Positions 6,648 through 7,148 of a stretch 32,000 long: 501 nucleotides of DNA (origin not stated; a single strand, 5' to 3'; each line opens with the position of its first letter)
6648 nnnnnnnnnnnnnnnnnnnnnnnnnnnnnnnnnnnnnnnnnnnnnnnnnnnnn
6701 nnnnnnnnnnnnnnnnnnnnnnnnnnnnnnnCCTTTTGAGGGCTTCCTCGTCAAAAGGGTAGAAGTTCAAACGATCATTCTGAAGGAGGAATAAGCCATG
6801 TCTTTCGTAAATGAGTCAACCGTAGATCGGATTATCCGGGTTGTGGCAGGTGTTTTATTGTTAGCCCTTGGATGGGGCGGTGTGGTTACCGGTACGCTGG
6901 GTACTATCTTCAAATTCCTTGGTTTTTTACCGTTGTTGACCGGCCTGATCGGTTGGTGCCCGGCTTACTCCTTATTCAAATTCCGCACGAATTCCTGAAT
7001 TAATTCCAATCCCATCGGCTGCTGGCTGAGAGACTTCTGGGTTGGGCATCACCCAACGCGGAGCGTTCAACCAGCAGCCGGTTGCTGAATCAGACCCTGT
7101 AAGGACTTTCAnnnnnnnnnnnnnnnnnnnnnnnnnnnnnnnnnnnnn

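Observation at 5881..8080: Split-YgaP module: ZAS-controlled thioredoxin::DUF2892 fusion, free DUF2892 and anchored rhodanese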

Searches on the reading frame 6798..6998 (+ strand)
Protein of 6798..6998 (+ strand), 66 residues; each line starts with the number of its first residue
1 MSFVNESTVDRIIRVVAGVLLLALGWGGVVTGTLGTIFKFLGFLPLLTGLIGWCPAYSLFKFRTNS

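Call 3: search_protein_families(library=pfam, proteins=[window:6798-6998:+], max_evalue=0.01)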
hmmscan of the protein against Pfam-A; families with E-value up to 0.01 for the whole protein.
window:6798-6998:+ (66 aa): 1 family
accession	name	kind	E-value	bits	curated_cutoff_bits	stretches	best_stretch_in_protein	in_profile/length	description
PF11127.14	YgaP-like_TM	-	6.5e-19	68.3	25.3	1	4-65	3-63/66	Inner membrane protein YgaP-like, transmembrane domain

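Call 4: search_protein_families(library=ncbifam, proteins=[window:6798-6998:+], max_evalue=0.01)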
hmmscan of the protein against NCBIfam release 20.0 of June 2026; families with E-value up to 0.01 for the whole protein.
window:6798-6998:+ (66 aa): 1 family
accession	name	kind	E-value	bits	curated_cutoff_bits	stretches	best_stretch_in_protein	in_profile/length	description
NF007818.0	PRK10527.1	equivalog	0.0022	18.1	163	1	19-63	4-47/125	DUF454 family protein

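Call 45: search_solved_structures(query=window:6798-6995:+, max_evalue=10, show_alignments=2)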
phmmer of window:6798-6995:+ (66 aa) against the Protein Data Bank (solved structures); distinct sequences matched with E-value up to 10: 1.
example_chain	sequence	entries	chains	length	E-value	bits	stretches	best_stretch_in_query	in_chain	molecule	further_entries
2f93_B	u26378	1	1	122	1.6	12.5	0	30-53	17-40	Sensory rhodopsin II transducer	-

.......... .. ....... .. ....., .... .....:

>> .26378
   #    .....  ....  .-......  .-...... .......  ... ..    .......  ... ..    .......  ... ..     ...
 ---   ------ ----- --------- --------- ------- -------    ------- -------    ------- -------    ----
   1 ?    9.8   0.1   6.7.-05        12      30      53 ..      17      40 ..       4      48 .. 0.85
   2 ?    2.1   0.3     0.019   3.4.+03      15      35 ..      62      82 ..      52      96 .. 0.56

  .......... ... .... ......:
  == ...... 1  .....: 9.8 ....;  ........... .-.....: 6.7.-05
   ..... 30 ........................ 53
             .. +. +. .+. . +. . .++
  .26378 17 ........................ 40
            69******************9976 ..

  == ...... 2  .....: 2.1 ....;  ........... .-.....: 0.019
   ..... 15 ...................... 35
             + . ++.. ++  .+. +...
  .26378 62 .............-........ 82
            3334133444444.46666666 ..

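Call 70: find_homologous_proteins(query=window:6798-6995:+, max_evalue=0.001)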
Query window:6798-6995:+ (66 aa): 386 proteins with E <= 0.001 among 392 candidates; the best 120 are listed.
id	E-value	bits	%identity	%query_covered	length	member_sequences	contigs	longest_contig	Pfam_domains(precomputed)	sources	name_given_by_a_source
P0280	1.4e-35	138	100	100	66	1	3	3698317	PF11127.15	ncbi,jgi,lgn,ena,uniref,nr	ncbi:hypothetical protein BECAL_01016 [Bellilinea caldifistulae]|uniref:Membrane protein n=1 Tax=Bel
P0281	3.8e-35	136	98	100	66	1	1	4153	PF11127.15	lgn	-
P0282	9.2e-35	135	97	100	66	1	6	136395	PF11127.15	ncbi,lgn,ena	ncbi:MAG: DUF2892 domain-containing protein [Bellilinea sp.]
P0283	1.4e-34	135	95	100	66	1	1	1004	PF11127.15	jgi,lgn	jgi:hypothetical protein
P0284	2.0e-34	134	95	100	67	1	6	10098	PF11127.15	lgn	-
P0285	2.0e-34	134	95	100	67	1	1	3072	PF11127.15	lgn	-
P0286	2.8e-34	134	95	100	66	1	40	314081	PF11127.15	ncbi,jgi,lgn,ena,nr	ncbi:MAG: DUF2892 domain-containing protein [Bellilinea sp.]|jgi:hypothetical protein|nr:DUF2892 dom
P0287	3.0e-34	133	95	100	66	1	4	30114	PF11127.15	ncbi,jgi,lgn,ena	-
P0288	4.2e-34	133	94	100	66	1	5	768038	PF11127.15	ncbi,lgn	ncbi:MAG: DUF2892 domain-containing protein [Chloroflexota bacterium]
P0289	6.2e-34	132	95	100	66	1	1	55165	PF11127.15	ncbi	-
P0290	6.9e-34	132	95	100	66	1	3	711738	PF11127.15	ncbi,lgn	ncbi:MAG: DUF2892 domain-containing protein [Chloroflexota bacterium]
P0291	7.3e-34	132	95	100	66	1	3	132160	PF11127.15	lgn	-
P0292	8.1e-34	132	94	100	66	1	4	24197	PF11127.15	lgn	-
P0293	1.4e-33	131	92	100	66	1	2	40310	PF11127.15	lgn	-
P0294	1.4e-33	131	94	100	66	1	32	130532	PF11127.15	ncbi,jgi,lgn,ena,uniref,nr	ncbi:YgaP family membrane protein [Bellilinea sp.]|jgi:hypothetical protein|uniref:DUF2892 domain-co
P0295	2.1e-33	131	92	100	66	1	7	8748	PF11127.15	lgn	-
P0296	2.8e-33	130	92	100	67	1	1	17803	PF11127.15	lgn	-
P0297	2.8e-33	130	94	100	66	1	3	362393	PF11127.15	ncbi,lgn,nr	ncbi:MAG: hypothetical protein KatS3mg045_0857 [Bellilinea sp.]|nr:MAG: hypothetical protein KatS3mg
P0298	2.9e-33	130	91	100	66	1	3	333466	PF11127.15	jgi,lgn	jgi:hypothetical protein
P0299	3.9e-33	130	92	100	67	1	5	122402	PF11127.15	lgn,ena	-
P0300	6.1e-33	129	89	100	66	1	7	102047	PF11127.15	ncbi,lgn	-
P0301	6.4e-33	129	92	100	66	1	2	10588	PF11127.15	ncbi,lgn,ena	ncbi:MAG: YgaP family membrane protein [Chloroflexota bacterium]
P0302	8.0e-33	129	89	100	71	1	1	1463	PF11127.15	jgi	jgi:hypothetical protein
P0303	9.8e-33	129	89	100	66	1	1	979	PF11127.15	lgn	-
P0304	2.0e-32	128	89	100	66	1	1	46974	PF11127.15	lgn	-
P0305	2.3e-32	128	94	100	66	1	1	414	PF11127.15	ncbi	-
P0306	4.5e-32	127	88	100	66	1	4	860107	PF11127.15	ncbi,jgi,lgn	ncbi:MAG: DUF2892 domain-containing protein [Chloroflexota bacterium]|jgi:hypothetical protein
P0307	1.1e-31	125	86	100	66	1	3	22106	PF11127.15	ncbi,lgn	-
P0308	2.5e-27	112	74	100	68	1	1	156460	PF11127.15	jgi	jgi:hypothetical protein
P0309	1.9e-26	109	77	100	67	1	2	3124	PF11127.15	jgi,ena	-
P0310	2.8e-26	108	72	98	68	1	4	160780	PF11127.15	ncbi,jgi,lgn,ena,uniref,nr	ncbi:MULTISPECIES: DUF2892 domain-containing protein [Anaerolinea]|uniref:YgaP family membrane prote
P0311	3.2e-26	108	81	94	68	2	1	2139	PF11127.15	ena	-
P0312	3.3e-26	108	74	100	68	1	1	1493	PF11127.15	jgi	jgi:hypothetical protein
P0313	6.1e-26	107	74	100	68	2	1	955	PF11127.15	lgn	-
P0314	1.1e-25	106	72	98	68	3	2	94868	PF11127.15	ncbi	-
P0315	1.7e-25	106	73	95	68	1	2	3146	PF11127.15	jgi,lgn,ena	-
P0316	2.8e-25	105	71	98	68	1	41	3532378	PF11127.15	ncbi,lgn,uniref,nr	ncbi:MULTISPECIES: YgaP family membrane protein [Anaerolinea]|uniref:Inner membrane protein YgaP-lik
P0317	2.8e-25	105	70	100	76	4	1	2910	PF11127.15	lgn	-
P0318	2.9e-25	105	81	94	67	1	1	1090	PF11127.15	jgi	jgi:hypothetical protein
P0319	4.4e-25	105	76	95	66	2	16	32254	PF11127.15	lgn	-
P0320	6.8e-25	104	73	100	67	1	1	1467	PF11127.15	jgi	-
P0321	7.0e-25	104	74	98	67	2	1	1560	PF11127.15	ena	-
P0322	7.7e-25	104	76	95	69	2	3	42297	PF11127.15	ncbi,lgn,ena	ncbi:MAG: DUF2892 domain-containing protein [Gemmatimonadota bacterium]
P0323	8.3e-25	104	74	98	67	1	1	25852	PF11127.15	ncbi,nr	ncbi:MAG: DUF2892 domain-containing protein [Anaerolineae bacterium]|nr:DUF2892 domain-containing pr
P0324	8.5e-25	104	77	98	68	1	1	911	PF11127.15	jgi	jgi:hypothetical protein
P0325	8.8e-25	104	70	100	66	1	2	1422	PF11127.15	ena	-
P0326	9.3e-25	103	74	100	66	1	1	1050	PF11127.15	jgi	-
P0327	1.1e-24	103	71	100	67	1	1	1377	PF11127.15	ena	-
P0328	1.2e-24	103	75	95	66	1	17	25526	PF11127.15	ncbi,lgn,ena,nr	ncbi:DUF2892 domain-containing protein [bacterium]|nr:DUF2892 domain-containing protein [bacterium]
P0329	1.4e-24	103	73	100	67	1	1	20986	PF11127.15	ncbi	-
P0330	1.4e-24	103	71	100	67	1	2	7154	PF11127.15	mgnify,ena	mgnify:CR=1 FL=1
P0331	1.5e-24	103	68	100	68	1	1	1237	PF11127.15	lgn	-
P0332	1.5e-24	103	73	95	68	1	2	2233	PF11127.15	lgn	-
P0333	1.9e-24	102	72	98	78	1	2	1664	PF11127.15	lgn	-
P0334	2.0e-24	102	76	95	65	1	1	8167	PF11127.15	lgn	-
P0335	2.1e-24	102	79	94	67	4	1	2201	PF11127.15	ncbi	ncbi:MAG TPA: DUF2892 domain-containing protein [Leptolinea sp.]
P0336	2.5e-24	102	74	100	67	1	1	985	PF11127.15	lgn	-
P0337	2.6e-24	102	68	98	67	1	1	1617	PF11127.15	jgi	jgi:hypothetical protein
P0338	2.9e-24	102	69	98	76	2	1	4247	PF11127.15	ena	-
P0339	3.1e-24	102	71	95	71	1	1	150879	PF11127.15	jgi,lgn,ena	-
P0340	4.7e-24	101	70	100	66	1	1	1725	PF11127.15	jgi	jgi:hypothetical protein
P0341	4.7e-24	101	73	95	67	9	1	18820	PF11127.15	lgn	-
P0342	5.0e-24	101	74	100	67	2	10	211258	PF11127.15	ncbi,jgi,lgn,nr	ncbi:MAG: DUF2892 domain-containing protein [Anaerolineae bacterium]|jgi:hypothetical protein|nr:MAG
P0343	5.2e-24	101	73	100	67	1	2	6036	PF11127.15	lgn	-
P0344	5.5e-24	101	75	95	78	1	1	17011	PF11127.15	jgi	jgi:hypothetical protein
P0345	5.7e-24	101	70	100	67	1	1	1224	PF11127.15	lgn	-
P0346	7.2e-24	101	68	100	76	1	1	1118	PF11127.15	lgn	-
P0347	7.2e-24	101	71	98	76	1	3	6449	PF11127.15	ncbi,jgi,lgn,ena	jgi:hypothetical protein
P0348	7.2e-24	101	77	94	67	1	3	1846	PF11127.15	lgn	-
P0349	7.8e-24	101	76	94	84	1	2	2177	PF11127.15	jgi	jgi:hypothetical protein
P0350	9.8e-24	100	68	100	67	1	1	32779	PF11127.15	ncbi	-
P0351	1.0e-23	100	76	94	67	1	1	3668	PF11127.15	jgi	jgi:hypothetical protein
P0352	1.1e-23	100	70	100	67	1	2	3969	PF11127.15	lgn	-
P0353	1.1e-23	100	73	100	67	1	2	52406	PF11127.15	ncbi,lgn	ncbi:MAG: hypothetical protein Kow0088_08020 [Anaerolineales bacterium]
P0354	1.1e-23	100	73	95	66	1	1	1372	PF11127.15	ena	-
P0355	1.4e-23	100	71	100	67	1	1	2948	PF11127.15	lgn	-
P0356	1.5e-23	100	73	95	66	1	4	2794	PF11127.15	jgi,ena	jgi:hypothetical protein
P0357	1.5e-23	100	68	95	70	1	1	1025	PF11127.15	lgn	-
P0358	1.5e-23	100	69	98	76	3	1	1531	PF11127.15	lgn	-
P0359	1.5e-23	100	68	95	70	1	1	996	PF11127.15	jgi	jgi:hypothetical protein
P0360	1.5e-23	100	70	100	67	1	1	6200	PF11127.15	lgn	-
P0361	1.7e-23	99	67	100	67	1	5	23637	PF11127.15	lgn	-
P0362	1.8e-23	99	73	95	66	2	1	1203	PF11127.15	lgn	-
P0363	2.0e-23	99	77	97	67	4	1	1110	PF11127.15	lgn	-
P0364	2.0e-23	99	73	95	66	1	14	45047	PF11127.15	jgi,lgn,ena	-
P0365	2.0e-23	99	75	95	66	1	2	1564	PF11127.15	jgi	jgi:hypothetical protein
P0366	2.2e-23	99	68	100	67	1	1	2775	PF11127.15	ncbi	-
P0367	2.7e-23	99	68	98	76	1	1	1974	PF11127.15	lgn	-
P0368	2.9e-23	99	69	98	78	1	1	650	PF11127.15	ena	-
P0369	3.0e-23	99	76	94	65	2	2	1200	PF11127.15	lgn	-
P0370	3.0e-23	99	70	100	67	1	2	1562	PF11127.15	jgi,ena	jgi:hypothetical protein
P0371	3.0e-23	99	68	100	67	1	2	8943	PF11127.15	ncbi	-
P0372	3.4e-23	99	70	92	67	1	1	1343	PF11127.15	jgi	jgi:hypothetical protein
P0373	3.4e-23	99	67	100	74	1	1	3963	PF11127.15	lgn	-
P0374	3.6e-23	98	73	95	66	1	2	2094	PF11127.15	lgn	-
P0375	3.9e-23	98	69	94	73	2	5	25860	PF11127.15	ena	-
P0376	4.4e-23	98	74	94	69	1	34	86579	PF11127.15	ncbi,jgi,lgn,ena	-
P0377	4.4e-23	98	74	94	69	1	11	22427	PF11127.15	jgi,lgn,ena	-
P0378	4.9e-23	98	74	94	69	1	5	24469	PF11127.15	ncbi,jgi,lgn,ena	-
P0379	4.9e-23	98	74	94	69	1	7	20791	PF11127.15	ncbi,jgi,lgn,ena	jgi:hypothetical protein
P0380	5.1e-23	98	71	100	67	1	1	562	PF11127.15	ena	-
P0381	5.1e-23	98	68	100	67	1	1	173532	PF11127.15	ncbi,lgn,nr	ncbi:MAG: DUF2892 domain-containing protein [Anaerolineae bacterium]|nr:DUF2892 domain-containing pr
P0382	5.1e-23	98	68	98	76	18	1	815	PF11127.15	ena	-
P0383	5.3e-23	98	69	98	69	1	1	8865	PF11127.15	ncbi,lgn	-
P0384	5.3e-23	98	68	100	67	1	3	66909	PF11127.15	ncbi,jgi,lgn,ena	-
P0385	5.3e-23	98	71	95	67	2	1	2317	PF11127.15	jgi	jgi:hypothetical protein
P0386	5.5e-23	98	68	95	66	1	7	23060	PF11127.15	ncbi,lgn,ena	-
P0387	5.8e-23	98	68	98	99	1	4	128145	PF11127.15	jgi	jgi:hypothetical protein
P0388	5.8e-23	98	70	92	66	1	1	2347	PF11127.15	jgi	-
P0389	5.9e-23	98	68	95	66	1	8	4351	PF11127.15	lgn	-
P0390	6.0e-23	98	69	94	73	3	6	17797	PF11127.15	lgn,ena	-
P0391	6.0e-23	98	70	100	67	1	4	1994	PF11127.15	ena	-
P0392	6.3e-23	98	70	97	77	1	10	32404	PF11127.15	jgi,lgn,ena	-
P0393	6.5e-23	98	68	100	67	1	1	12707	PF11127.15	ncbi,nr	ncbi:MAG: DUF2892 domain-containing protein [Anaerolineales bacterium]|nr:DUF2892 domain-containing 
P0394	6.5e-23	98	70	100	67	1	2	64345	PF11127.15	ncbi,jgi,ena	jgi:hypothetical protein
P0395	6.7e-23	98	67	95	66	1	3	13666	PF11127.15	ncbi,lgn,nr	ncbi:MAG: DUF2892 domain-containing protein [Anaerolineae bacterium]|nr:MAG: DUF2892 domain-containi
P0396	6.7e-23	98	70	100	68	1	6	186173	PF11127.15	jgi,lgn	jgi:hypothetical protein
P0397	6.8e-23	98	70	100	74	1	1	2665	PF11127.15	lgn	-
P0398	6.9e-23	98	71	100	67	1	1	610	PF11127.15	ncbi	-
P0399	7.0e-23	98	66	98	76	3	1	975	PF11127.15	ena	-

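Call 71: find_encoding_contigs(protein=P0316, flank=5000, max_places=2)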
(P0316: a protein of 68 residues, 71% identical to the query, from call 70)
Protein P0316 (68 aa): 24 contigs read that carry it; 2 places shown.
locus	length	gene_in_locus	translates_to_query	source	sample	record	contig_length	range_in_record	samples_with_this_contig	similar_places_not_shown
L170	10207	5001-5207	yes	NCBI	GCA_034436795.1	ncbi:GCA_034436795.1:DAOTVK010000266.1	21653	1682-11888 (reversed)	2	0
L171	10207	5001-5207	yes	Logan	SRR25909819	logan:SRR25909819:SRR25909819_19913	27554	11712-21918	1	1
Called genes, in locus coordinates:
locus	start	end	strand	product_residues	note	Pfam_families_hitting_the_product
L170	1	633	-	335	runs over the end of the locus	PF01040:UbiA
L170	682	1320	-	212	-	-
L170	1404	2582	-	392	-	-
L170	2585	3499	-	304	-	PF01555:N6_N4_Mtase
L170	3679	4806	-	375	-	PF01180:DHO_dh, PF00037:Fer4 (weak), PF13237:Fer4_10 (weak), PF14697:Fer4_21, PF12838:Fer4_7, PF13187:Fer4_9 (weak), PF00037:Fer4, PF12837:Fer4_6 (weak), +3 more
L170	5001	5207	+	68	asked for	PF11127:YgaP-like_TM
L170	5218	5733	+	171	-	PF00085:Thioredoxin, PF00578:AhpC-TSA (faint), PF13098:Thioredoxin_2, PF13905:Thioredoxin_8 (faint), PF11127:YgaP-like_TM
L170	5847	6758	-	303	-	PF02653:BPD_transp_2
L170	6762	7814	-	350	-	PF02653:BPD_transp_2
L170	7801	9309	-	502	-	PF00005:ABC_tran, PF13304:AAA_21 (faint), PF00005:ABC_tran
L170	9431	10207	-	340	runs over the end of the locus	PF02608:Bmp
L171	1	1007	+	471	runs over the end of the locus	-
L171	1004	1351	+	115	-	-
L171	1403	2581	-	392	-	-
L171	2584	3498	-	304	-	PF01555:N6_N4_Mtase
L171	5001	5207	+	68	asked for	PF11127:YgaP-like_TM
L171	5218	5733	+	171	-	PF00085:Thioredoxin, PF00578:AhpC-TSA (faint), PF13098:Thioredoxin_2, PF13905:Thioredoxin_8 (faint), PF11127:YgaP-like_TM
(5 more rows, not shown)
